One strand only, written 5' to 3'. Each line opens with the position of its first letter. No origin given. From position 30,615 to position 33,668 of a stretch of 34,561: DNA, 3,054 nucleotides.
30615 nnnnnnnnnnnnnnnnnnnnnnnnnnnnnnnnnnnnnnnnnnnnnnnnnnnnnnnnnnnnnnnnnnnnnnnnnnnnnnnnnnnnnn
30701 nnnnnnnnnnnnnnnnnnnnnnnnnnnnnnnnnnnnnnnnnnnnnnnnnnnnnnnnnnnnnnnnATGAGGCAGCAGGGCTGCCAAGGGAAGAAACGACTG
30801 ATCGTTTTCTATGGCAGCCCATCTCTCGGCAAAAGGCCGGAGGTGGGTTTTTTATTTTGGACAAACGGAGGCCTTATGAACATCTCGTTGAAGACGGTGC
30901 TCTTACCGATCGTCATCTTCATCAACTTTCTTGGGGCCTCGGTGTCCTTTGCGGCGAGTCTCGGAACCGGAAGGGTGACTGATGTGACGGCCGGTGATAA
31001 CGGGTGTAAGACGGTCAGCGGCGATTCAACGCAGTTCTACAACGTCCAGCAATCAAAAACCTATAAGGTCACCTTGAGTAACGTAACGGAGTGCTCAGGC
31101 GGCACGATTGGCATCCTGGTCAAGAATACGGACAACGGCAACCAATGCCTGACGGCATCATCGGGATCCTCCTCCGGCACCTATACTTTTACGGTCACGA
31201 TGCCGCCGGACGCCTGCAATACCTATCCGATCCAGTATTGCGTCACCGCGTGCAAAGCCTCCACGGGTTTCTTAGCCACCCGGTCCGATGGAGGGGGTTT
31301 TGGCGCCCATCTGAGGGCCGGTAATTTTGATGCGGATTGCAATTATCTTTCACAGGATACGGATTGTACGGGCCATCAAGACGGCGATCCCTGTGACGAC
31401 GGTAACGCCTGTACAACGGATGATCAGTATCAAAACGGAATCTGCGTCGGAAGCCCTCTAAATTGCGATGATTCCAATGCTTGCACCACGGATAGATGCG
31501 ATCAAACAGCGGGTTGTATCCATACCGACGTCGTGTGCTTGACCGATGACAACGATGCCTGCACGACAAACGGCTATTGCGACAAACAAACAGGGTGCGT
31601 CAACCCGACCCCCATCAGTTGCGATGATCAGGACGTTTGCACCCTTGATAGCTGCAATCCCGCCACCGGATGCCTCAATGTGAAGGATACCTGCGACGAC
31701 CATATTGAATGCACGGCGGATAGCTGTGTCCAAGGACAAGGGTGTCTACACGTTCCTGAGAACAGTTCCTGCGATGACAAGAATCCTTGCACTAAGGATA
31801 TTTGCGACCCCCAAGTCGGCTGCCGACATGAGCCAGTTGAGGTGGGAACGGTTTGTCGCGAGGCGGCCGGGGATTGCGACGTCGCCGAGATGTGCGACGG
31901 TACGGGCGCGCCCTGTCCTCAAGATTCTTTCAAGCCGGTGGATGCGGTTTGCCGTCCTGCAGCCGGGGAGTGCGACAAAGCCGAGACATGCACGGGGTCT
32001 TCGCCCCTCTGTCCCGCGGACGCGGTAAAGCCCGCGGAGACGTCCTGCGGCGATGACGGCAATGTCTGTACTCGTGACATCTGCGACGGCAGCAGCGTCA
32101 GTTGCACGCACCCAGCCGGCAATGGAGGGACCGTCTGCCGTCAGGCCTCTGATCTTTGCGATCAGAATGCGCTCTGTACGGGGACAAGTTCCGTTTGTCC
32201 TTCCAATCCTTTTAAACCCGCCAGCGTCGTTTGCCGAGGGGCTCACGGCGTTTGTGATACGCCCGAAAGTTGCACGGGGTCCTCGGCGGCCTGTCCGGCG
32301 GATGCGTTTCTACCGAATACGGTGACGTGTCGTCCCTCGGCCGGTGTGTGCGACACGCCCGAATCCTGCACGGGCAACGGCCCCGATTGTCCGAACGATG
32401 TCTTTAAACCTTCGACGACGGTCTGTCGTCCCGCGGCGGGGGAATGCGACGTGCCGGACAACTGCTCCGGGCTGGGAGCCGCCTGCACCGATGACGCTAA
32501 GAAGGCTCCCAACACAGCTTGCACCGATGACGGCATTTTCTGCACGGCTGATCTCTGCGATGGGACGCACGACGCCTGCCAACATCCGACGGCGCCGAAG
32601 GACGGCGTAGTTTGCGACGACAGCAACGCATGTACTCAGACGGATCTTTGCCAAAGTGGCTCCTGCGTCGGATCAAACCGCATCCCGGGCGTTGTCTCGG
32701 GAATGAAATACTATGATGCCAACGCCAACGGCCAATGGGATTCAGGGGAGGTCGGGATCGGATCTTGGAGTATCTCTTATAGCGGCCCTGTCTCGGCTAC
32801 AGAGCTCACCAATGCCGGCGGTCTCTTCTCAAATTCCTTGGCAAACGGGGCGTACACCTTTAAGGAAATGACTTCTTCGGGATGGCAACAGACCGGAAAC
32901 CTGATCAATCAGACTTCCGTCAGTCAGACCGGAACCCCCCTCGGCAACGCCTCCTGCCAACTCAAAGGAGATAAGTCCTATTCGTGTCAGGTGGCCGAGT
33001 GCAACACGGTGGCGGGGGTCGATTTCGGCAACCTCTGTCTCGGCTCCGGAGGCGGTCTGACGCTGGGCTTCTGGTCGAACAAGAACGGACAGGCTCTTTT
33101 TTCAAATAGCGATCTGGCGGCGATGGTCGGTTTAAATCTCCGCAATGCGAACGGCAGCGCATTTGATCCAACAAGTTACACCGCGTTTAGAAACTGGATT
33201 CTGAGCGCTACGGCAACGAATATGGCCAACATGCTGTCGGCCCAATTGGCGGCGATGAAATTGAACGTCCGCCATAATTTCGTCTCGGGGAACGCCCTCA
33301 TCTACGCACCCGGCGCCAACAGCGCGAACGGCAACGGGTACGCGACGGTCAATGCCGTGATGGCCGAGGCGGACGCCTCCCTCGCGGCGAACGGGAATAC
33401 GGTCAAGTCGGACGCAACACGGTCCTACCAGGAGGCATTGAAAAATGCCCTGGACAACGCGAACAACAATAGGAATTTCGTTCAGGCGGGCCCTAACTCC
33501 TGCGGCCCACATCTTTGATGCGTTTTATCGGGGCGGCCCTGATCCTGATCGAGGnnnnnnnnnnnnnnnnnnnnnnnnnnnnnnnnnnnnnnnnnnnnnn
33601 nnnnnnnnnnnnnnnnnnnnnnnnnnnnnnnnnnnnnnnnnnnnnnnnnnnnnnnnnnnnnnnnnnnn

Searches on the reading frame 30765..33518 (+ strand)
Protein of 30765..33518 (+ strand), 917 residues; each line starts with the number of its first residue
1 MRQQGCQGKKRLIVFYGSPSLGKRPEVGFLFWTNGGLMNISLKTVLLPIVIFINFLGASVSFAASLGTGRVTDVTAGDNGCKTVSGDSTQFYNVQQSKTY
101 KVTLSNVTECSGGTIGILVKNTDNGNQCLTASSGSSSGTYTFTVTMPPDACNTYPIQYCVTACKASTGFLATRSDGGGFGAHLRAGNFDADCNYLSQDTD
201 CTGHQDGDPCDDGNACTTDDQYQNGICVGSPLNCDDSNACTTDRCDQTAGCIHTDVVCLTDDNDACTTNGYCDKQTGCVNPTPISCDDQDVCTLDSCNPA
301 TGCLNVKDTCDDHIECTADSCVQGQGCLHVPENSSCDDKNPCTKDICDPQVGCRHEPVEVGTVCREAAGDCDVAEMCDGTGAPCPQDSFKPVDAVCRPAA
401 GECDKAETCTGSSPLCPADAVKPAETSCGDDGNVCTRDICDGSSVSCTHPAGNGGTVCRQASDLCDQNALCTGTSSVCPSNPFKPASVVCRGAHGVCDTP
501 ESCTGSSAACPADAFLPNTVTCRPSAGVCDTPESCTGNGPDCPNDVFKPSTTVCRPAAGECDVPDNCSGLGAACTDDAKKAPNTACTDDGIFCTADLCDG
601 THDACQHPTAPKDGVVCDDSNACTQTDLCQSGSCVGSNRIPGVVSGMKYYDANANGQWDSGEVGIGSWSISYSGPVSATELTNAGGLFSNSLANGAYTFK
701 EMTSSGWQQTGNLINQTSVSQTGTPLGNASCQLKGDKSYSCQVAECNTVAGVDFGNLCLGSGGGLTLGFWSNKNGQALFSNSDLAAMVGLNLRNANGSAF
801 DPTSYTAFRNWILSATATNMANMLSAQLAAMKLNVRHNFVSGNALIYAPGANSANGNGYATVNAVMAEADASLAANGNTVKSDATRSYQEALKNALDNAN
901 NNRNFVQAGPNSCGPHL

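Call 9: search_protein_families(library=pfam, proteins=[window:30765-33518:+], max_evalue=0.00001)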
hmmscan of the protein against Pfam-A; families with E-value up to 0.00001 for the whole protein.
window:30765-33518:+ (917 aa): 2 families
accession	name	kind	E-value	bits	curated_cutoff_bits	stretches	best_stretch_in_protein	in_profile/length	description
PF00526.23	Dicty_CTDC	-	1.1e-20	73.5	27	3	335-358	1-24/24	Dictyostelium (slime mold) repeat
PF00200.28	Disintegrin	-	1.6e-20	74.1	35.1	0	483-513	45-75/75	Disintegrin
